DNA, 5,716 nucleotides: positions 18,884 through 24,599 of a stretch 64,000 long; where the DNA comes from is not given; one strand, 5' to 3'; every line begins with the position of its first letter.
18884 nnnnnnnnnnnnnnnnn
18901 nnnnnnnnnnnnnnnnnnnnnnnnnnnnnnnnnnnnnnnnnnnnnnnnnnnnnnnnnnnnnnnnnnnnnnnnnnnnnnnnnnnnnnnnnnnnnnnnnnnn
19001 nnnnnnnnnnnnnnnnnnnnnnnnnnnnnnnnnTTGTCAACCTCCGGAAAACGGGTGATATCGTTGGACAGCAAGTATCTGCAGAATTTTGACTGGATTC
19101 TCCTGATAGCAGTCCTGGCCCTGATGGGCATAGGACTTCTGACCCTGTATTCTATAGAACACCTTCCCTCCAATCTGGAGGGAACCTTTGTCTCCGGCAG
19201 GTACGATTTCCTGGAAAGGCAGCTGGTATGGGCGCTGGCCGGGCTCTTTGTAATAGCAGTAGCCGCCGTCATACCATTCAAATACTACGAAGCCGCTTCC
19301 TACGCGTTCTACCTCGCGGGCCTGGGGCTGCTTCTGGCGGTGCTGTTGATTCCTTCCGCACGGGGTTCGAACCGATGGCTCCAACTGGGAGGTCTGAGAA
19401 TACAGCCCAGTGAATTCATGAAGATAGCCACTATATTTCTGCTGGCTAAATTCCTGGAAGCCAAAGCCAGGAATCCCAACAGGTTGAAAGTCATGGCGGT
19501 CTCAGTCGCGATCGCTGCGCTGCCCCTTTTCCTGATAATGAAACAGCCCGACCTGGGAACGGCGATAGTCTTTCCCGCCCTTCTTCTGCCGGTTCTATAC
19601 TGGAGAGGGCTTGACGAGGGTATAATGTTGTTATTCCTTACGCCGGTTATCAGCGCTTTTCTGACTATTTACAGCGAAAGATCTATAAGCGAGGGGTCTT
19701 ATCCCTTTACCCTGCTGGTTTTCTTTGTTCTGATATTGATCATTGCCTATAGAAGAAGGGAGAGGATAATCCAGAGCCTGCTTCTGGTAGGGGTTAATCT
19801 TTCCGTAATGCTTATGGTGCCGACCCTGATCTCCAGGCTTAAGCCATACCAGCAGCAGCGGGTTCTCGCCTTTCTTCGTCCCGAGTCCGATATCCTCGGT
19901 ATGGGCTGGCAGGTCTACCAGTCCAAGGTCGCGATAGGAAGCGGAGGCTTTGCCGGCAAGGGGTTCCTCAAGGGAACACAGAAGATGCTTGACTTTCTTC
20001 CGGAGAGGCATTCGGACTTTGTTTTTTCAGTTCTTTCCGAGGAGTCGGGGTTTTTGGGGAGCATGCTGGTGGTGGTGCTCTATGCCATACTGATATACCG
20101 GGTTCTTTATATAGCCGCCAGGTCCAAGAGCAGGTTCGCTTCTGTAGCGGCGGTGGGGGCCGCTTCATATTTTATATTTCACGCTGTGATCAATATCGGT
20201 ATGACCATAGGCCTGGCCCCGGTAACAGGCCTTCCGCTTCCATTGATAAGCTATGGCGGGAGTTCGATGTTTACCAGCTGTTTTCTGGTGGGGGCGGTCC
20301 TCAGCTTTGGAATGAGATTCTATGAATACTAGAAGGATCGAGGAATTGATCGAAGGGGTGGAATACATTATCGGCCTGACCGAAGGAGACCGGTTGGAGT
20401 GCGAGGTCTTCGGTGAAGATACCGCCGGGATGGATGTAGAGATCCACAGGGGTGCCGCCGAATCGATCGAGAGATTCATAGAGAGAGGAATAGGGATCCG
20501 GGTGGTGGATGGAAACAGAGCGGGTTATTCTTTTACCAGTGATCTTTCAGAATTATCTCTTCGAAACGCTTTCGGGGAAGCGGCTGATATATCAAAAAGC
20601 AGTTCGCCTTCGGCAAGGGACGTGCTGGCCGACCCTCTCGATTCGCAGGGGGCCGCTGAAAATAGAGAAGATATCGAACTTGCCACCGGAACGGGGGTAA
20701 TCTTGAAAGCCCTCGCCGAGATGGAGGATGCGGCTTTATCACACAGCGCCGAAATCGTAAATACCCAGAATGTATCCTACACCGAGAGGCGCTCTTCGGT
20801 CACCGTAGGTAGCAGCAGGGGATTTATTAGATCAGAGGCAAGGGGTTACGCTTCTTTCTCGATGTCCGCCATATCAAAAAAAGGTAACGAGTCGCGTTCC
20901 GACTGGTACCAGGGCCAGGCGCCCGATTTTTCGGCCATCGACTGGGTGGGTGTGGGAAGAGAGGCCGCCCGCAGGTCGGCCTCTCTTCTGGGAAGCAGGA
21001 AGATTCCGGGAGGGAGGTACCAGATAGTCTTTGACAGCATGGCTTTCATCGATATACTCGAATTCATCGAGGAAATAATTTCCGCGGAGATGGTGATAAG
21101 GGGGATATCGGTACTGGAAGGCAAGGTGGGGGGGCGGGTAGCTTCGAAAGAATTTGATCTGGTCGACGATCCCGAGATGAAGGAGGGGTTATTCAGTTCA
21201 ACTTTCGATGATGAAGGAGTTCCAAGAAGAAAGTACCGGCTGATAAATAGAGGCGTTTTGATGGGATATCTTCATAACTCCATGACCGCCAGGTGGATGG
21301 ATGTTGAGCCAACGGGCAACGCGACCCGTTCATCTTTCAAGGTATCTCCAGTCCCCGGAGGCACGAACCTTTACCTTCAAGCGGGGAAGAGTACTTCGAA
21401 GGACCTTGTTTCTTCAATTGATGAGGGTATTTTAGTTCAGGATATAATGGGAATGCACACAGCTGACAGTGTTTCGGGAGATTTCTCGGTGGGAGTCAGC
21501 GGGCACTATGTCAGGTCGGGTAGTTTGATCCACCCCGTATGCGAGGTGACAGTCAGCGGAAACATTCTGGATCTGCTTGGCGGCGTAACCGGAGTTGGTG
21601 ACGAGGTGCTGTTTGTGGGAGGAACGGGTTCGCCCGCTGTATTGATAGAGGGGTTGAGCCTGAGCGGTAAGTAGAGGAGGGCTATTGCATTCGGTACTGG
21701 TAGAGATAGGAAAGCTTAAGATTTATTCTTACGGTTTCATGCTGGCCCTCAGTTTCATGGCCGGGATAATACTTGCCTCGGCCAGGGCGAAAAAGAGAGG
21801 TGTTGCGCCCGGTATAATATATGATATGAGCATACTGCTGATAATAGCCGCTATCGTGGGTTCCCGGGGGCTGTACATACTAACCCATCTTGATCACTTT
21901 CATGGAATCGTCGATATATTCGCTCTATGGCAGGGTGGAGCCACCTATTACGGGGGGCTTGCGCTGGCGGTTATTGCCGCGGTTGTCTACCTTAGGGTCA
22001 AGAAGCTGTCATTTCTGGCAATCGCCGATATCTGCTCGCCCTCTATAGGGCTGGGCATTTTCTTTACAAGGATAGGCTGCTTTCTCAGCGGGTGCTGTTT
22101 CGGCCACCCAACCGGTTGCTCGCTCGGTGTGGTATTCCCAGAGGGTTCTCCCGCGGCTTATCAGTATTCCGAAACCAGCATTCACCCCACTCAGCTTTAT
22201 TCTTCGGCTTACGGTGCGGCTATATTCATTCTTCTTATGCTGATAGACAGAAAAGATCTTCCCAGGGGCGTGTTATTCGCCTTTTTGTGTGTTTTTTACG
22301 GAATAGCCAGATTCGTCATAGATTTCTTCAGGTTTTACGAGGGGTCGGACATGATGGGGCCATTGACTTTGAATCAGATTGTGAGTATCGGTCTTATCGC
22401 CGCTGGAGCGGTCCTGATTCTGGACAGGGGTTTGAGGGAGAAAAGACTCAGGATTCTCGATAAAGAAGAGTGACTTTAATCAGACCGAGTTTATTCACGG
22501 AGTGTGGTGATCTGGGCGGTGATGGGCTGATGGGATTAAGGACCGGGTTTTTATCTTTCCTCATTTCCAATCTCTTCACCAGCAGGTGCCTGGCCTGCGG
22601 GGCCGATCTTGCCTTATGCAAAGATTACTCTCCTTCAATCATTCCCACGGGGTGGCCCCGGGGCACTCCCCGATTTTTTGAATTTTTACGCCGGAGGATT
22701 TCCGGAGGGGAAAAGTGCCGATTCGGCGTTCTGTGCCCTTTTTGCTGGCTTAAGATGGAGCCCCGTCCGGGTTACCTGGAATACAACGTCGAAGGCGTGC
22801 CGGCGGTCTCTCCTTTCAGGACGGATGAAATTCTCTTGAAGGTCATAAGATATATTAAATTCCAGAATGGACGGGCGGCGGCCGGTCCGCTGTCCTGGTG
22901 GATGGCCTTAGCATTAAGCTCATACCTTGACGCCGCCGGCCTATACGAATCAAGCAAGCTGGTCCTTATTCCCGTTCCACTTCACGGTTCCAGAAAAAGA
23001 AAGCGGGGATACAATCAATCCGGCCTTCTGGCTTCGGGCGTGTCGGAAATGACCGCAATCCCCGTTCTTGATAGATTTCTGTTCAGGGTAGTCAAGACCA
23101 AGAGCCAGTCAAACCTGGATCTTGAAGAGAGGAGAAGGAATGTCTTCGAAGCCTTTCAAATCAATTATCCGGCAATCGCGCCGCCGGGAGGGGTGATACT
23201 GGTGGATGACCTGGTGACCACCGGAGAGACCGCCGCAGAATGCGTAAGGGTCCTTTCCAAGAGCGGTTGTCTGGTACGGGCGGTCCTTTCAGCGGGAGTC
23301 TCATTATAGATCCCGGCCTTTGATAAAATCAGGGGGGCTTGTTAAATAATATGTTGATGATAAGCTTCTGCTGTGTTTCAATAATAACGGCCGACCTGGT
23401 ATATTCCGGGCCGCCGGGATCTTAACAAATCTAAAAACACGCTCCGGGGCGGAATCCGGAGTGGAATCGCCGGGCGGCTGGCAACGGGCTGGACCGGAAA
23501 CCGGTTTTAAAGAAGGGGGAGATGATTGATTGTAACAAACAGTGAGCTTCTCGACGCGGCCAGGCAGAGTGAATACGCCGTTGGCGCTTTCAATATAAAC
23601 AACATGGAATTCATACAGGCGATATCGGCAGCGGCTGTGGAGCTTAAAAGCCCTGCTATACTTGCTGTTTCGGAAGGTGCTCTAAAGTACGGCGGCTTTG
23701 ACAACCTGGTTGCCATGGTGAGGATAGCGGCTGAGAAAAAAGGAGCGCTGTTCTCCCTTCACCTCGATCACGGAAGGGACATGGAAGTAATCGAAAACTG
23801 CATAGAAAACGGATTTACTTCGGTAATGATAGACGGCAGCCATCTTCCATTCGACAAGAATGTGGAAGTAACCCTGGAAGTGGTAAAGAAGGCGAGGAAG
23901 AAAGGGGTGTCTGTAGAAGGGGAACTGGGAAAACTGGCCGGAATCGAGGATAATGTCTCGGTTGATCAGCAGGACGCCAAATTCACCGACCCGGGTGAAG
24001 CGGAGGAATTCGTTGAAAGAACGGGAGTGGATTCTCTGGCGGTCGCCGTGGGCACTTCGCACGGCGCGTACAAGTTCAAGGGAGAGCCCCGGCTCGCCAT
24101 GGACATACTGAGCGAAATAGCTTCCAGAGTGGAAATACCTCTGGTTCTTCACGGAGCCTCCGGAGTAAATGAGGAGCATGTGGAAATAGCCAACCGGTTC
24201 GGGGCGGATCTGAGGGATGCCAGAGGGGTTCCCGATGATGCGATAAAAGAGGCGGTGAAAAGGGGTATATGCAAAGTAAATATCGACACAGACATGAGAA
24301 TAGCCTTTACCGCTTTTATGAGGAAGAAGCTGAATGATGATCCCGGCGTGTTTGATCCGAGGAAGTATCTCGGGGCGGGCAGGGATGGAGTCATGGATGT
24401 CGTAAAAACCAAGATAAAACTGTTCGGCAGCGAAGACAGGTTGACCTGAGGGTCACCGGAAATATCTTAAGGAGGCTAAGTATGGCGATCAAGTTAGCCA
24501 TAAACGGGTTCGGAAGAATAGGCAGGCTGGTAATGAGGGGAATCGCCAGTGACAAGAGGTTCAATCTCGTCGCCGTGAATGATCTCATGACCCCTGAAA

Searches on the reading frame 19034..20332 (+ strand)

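Call 74: search_protein_families(library=pfam, proteins=[window:19034-20332:+], max_evalue=0.00001)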
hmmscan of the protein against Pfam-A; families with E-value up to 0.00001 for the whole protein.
window:19034-20332:+ (432 aa): 1 family
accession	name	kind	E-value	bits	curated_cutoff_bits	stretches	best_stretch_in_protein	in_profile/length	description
PF01098.24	FTSW_RODA_SPOVE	-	4.1e-90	302.8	26.4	2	228-424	158-349/356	Cell cycle protein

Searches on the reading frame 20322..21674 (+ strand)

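Call 74: search_protein_families(library=pfam, proteins=[window:20322-21674:+], max_evalue=0.00001)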
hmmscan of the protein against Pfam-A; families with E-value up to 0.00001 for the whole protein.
window:20322-21674:+ (450 aa): 3 families
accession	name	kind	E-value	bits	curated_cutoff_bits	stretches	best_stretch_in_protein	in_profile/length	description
PF19289.4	PmbA_TldD_3rd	-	1.1e-68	231.1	22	1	231-449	2-220/220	PmbA/TldA metallopeptidase C-terminal domain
PF19290.4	PmbA_TldD_2nd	-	1.8e-12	48.1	20.9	1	130-223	14-109/109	PmbA/TldA metallopeptidase central domain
PF01523.21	PmbA_TldD_1st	-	3.8e-11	43.4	20.9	1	27-90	1-64/65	PmbA/TldA metallopeptidase domain 1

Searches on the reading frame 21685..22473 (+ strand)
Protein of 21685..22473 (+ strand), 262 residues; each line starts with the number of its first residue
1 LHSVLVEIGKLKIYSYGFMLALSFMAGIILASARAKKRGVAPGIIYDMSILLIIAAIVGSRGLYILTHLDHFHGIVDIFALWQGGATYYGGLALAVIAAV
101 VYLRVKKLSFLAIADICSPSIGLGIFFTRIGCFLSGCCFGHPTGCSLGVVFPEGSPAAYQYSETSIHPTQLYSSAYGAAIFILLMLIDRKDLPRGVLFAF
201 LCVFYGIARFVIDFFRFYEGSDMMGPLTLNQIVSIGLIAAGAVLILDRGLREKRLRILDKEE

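Call 74: search_protein_families(library=pfam, proteins=[window:21685-22473:+], max_evalue=0.00001)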
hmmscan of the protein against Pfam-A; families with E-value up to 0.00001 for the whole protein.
window:21685-22473:+ (262 aa): 1 family
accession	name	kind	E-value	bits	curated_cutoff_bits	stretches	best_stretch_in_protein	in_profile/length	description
PF01790.23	LGT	-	3.3e-57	194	24.9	1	4-245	2-238/240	Prolipoprotein diacylglyceryl transferase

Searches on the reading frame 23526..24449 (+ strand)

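Call 75: search_protein_families(library=pfam, proteins=[window:23526-24449:+], max_evalue=0.00001)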
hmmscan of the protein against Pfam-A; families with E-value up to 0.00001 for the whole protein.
window:23526-24449:+ (307 aa): 1 family
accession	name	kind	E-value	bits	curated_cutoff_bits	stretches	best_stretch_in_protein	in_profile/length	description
PF01116.26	F_bP_aldolase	-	8e-101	337.6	25.5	1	4-305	2-277/277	Fructose-bisphosphate aldolase class-II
